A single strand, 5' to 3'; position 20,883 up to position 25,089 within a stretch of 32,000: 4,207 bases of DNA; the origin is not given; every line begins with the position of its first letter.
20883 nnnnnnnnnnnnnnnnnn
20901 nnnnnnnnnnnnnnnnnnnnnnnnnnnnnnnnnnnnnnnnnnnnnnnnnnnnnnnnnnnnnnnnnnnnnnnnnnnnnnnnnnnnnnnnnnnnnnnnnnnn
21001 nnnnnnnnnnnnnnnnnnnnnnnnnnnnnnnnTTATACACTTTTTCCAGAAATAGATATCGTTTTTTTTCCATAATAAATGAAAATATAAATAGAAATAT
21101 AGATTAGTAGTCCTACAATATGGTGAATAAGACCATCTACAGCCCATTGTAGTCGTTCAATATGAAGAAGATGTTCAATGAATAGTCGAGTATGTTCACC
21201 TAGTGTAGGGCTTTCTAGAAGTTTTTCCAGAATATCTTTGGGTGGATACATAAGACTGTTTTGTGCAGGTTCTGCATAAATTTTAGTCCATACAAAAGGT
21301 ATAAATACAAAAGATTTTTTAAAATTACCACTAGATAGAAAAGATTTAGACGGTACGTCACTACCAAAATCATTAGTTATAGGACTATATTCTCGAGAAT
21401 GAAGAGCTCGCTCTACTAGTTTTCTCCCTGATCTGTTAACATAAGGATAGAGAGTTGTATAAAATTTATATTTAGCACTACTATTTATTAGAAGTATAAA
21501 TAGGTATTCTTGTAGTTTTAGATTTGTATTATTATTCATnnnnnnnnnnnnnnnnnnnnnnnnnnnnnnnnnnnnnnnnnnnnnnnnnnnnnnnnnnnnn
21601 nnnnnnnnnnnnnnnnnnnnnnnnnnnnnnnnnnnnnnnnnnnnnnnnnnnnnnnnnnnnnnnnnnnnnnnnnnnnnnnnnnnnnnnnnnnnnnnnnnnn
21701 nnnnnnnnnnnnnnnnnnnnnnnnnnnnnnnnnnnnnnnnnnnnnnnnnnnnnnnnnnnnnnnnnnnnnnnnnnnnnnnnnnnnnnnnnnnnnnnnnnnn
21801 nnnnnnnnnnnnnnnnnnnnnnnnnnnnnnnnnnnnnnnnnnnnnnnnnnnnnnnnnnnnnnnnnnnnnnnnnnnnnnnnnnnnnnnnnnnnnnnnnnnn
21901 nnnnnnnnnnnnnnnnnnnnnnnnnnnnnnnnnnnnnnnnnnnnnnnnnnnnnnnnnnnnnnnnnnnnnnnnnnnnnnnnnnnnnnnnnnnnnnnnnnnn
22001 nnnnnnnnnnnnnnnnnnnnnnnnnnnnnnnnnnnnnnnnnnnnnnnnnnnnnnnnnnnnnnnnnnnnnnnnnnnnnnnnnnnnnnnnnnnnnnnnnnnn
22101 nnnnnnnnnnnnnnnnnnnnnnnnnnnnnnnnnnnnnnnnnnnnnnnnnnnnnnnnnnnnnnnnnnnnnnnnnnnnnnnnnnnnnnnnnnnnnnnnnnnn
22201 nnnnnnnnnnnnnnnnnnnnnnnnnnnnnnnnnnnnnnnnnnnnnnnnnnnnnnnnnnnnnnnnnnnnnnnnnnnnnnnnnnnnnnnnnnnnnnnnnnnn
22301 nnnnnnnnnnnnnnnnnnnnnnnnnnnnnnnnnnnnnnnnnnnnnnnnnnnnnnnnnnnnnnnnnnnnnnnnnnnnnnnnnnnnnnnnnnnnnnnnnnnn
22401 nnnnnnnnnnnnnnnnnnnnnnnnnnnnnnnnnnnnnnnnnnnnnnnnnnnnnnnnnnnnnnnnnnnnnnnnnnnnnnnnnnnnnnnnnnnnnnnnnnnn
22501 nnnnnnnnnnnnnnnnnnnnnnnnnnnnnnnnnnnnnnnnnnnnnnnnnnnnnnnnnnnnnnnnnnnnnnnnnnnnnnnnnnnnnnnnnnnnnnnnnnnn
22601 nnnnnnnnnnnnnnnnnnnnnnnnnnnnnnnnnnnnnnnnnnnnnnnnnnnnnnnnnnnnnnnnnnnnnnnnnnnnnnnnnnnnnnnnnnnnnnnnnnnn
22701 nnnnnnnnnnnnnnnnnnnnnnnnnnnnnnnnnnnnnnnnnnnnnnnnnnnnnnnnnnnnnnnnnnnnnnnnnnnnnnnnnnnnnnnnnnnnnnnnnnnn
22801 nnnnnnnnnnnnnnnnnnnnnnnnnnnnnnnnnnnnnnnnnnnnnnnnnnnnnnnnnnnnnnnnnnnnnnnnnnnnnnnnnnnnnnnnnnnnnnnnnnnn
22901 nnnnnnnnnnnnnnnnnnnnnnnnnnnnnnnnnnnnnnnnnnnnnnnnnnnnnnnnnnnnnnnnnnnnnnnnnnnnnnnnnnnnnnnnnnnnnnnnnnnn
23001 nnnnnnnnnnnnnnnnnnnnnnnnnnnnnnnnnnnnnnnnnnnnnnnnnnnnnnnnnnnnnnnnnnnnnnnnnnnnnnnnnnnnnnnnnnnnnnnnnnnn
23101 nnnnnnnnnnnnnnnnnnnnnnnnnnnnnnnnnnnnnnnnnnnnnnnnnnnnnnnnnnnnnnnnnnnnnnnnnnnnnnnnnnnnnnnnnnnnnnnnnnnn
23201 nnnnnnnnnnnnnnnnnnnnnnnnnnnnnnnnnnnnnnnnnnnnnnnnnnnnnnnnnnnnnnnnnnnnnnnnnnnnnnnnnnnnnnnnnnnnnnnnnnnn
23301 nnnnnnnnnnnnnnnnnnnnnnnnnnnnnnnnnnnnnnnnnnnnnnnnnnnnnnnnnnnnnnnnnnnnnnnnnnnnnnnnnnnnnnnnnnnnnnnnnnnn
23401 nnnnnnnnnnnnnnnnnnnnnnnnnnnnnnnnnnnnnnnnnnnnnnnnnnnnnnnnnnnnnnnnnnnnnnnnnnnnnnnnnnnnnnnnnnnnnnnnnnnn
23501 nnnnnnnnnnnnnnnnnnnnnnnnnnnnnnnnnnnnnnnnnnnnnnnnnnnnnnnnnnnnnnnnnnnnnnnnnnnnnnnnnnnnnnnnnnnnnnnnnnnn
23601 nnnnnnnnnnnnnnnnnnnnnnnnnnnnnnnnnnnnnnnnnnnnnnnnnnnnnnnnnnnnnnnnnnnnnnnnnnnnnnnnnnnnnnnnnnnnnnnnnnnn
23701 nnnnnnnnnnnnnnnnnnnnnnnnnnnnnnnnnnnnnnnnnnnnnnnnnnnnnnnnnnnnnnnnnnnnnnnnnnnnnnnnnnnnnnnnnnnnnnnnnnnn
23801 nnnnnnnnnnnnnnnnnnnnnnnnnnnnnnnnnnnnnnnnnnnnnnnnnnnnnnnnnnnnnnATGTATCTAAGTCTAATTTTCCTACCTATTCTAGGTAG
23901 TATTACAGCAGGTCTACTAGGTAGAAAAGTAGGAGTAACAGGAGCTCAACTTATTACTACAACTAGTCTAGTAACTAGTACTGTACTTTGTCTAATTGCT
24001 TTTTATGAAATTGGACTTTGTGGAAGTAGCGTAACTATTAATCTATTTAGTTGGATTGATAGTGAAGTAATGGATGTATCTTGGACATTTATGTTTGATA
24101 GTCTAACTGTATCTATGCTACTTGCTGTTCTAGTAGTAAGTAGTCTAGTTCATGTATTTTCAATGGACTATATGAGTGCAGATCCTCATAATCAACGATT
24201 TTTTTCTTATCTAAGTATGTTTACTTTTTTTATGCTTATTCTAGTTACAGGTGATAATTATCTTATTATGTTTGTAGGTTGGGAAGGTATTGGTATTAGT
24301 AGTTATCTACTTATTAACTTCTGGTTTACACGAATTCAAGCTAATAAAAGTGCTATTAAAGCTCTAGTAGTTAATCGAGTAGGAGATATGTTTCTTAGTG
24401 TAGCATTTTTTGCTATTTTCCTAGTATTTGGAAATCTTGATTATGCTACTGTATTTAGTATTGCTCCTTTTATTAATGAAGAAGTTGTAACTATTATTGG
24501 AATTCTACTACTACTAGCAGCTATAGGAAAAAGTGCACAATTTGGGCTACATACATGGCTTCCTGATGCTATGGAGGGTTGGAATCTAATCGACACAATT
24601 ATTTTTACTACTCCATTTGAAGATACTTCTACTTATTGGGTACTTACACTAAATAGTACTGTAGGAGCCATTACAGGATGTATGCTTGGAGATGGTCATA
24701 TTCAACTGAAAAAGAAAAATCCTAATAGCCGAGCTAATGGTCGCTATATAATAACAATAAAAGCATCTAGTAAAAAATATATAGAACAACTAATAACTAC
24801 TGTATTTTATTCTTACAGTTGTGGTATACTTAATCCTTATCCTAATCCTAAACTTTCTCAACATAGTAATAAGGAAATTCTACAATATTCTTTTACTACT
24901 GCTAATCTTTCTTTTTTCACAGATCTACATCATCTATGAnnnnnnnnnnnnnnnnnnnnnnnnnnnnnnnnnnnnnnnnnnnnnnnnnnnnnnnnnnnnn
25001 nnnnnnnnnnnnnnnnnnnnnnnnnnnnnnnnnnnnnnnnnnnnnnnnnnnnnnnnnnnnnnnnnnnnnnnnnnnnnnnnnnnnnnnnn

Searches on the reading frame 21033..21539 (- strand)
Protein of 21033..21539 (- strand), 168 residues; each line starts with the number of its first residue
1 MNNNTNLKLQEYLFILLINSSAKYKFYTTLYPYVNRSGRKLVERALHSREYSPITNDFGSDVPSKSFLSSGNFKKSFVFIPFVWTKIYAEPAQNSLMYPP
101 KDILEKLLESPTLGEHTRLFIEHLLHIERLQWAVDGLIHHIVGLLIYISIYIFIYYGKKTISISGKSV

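Call 7: search_protein_families(library=pfam, proteins=[window:21033-21539:-], max_evalue=0.01)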
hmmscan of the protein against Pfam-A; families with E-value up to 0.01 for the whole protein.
window:21033-21539:- (168 aa): 0 families

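Call 13: find_encoding_contigs(protein=window:21033-21539:-, flank=10000, max_places=10)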
Protein window:21033-21539:- (168 aa): no gene with exactly this product is on record in the collection.

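Call 24: find_homologous_proteins(query=window:21036-21539:-, max_evalue=0.1)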
Query seq(168 aa) (168 aa): 2 proteins with E <= 0.1 among 47 candidates.
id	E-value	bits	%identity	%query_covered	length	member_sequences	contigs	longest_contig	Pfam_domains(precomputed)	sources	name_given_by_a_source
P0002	5.5e-106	370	100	100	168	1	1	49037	-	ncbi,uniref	ncbi:unnamed protein product (mitochondrion) [Parajaminaea phylloscopi]|uniref:Uncharacterized prote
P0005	1.5e-8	53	52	35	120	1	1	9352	-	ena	-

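Call 26: find_encoding_contigs(protein=P0005, flank=10000)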
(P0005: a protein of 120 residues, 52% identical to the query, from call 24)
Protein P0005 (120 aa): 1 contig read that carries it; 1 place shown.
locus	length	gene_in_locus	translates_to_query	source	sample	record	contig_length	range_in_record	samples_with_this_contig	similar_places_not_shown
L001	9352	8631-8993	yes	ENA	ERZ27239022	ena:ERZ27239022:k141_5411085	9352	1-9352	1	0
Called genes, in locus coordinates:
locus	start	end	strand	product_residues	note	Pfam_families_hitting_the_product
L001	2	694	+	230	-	?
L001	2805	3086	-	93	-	-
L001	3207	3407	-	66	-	-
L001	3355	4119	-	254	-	PF00033:Cytochrome_B, PF13631:Cytochrom_B_N_2, PF00032:Cytochrom_B_C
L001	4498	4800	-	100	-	-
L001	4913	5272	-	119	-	PF00961:LAGLIDADG_1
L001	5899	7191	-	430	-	PF00033:Cytochrome_B, PF13631:Cytochrom_B_N_2, PF01541:GIY-YIG (weak)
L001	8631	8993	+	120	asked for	-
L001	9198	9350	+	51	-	?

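Call 65: search_protein_representatives(protein=P0005)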
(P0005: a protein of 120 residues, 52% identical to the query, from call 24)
Query: 120 residues. Proteins with E-value up to 0.001 (for the whole library): 4; up to 1e-10: 1; up to 1e-30: 1. The best 4 are listed.
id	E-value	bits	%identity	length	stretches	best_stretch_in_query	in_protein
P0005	1.6e-74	263.7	100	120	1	1-120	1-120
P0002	2.9e-09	53.2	51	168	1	2-60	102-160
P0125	3.3e-07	46.5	44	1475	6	9-32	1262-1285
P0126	2.2e-06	43.9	27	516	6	17-65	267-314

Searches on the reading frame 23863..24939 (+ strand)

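Call 8: search_protein_families(library=pfam, proteins=[window:23863-24939:+], max_evalue=0.01)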
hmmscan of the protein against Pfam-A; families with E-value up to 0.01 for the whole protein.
window:23863-24939:+ (358 aa): 3 families
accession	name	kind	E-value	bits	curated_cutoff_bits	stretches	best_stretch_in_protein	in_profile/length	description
PF00361.26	Proton_antipo_M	-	3.1e-24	86.1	21.5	1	132-249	3-121/294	NADH:quinone oxidoreductase/Mrp antiporter, TM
PF00662.26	Proton_antipo_N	-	9.9e-16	57.8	24.5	1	64-114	1-51/51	NADH-Ubiquinone oxidoreductase (complex I), chain 5 N-terminus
PF03161.18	LAGLIDADG_2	-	0.0012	19.3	25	1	269-357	3-81/168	LAGLIDADG DNA endonuclease family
